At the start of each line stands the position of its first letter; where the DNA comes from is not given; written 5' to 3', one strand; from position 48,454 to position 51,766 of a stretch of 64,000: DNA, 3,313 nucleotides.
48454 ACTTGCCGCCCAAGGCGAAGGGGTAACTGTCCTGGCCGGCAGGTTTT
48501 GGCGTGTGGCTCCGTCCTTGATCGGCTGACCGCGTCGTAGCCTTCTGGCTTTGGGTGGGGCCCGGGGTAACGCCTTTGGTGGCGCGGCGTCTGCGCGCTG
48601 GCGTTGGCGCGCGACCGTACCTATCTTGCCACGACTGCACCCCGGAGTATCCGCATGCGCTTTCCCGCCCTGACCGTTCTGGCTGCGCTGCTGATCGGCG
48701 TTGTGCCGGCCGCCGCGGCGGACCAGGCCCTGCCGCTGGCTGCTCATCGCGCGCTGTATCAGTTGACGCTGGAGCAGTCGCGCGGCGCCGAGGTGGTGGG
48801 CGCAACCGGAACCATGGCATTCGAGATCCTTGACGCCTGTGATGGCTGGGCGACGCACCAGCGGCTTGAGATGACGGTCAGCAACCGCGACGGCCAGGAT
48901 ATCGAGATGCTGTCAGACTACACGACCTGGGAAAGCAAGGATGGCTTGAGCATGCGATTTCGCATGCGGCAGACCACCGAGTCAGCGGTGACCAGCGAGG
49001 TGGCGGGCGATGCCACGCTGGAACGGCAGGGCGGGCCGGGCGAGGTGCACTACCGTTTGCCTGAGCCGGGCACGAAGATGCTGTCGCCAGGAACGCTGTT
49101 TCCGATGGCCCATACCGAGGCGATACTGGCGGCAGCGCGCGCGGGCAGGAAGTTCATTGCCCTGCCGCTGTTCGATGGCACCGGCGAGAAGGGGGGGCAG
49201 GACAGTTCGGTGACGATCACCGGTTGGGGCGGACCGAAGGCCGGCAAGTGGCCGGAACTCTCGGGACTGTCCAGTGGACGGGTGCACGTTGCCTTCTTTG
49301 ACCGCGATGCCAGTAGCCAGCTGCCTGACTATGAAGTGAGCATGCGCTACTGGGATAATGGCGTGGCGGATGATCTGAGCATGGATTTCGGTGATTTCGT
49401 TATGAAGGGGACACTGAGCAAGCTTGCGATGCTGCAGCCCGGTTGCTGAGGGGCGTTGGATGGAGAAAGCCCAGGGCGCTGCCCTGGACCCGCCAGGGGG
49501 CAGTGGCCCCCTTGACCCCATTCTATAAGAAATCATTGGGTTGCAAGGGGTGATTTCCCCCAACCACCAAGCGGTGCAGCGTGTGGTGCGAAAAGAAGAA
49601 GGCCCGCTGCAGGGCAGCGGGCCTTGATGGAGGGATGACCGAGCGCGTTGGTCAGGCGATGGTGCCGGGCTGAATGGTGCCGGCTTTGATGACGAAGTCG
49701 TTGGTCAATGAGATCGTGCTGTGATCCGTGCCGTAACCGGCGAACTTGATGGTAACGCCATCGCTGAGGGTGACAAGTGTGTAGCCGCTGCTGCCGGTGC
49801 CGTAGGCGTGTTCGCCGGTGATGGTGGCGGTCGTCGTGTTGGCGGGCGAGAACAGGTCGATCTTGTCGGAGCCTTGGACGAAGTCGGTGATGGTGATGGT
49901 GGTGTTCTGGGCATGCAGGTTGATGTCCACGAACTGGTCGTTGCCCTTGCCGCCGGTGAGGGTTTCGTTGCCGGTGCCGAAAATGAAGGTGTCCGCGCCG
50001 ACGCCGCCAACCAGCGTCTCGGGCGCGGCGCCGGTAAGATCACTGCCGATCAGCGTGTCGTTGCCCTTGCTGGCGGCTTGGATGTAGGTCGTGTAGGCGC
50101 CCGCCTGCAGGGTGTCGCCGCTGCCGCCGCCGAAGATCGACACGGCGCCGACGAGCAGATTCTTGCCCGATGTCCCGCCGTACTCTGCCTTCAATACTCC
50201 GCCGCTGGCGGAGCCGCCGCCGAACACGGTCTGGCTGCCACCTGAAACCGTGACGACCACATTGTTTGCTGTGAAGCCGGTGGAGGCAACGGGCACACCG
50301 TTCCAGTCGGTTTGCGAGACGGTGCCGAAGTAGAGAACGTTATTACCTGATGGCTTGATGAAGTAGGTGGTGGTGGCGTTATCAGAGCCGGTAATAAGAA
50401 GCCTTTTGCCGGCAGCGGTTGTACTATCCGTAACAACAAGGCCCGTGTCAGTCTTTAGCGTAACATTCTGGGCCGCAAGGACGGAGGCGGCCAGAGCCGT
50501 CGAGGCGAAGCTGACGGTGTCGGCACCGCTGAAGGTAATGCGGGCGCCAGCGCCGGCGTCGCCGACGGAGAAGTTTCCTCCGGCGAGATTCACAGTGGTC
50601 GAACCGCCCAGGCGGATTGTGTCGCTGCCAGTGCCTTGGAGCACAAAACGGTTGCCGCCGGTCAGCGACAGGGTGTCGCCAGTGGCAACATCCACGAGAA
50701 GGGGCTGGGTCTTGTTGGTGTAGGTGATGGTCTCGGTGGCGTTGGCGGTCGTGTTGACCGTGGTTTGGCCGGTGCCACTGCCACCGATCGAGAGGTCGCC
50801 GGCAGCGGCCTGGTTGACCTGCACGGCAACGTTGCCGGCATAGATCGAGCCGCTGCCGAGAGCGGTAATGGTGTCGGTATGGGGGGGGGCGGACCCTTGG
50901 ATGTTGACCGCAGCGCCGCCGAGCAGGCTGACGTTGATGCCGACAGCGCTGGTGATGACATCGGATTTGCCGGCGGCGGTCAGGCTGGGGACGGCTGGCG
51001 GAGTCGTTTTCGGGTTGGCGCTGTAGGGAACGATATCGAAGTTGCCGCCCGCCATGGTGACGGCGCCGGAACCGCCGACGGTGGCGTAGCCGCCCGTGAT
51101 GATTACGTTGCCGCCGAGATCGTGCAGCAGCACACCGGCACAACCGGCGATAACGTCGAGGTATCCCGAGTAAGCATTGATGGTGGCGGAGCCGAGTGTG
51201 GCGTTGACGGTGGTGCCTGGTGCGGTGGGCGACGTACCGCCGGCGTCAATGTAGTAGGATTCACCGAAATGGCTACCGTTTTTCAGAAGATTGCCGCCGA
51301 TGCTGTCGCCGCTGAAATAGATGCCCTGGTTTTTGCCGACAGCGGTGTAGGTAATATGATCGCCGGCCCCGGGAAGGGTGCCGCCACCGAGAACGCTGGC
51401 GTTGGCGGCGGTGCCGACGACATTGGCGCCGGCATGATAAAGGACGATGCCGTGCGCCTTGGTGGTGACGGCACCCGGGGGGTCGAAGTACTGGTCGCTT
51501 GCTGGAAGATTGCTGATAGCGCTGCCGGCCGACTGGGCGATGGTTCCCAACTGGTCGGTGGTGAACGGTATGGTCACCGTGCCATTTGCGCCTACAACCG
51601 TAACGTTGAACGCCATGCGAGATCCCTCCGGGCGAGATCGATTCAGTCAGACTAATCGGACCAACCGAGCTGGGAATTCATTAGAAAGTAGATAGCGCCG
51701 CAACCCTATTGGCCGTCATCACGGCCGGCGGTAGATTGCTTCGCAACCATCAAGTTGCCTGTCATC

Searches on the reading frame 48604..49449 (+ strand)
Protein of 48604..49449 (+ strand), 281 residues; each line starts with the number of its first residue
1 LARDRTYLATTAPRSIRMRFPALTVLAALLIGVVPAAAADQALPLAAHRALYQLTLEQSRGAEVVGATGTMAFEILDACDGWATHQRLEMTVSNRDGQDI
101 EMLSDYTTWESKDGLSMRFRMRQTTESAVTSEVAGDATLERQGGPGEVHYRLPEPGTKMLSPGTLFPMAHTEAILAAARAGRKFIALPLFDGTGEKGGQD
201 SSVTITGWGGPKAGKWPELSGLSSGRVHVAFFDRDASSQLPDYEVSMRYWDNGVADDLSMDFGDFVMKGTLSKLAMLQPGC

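Call 33: search_protein_families(library=pfam, proteins=[window:48604-49449:+])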
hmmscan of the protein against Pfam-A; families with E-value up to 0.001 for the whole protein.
window:48604-49449:+ (281 aa): 1 family
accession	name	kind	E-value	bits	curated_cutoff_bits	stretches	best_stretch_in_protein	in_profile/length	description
PF08904.16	EipB_like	-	6.8e-74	249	25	1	40-277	2-248/249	EipB-like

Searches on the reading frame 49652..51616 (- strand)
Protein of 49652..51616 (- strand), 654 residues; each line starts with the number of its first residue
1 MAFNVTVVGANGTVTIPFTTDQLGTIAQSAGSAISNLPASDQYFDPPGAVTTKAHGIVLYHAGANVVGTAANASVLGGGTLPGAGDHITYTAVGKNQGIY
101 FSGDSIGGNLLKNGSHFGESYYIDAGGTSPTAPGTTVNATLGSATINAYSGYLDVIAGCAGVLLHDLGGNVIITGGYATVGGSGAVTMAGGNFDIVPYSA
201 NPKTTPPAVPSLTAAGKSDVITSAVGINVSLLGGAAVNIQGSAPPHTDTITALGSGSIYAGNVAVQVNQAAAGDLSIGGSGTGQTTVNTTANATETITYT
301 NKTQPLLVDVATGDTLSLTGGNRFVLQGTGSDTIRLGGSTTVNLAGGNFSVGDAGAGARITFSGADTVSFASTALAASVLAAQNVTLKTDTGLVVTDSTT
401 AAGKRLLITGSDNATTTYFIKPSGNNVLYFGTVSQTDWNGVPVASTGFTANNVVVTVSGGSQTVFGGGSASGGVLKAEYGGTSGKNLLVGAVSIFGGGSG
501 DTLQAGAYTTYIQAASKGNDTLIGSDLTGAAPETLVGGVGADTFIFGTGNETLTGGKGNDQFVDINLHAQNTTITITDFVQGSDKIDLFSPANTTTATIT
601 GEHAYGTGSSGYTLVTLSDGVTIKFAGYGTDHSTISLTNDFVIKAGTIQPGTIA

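Call 33: search_protein_families(library=pfam, proteins=[window:49652-51616:-])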
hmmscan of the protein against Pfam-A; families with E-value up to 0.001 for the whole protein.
window:49652-51616:- (654 aa): 1 family
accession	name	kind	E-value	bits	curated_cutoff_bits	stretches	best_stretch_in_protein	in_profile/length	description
PF08548.17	Peptidase_M10_C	-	0.00056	20.2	20.7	1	525-590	64-131/193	Peptidase M10 serralysin C terminal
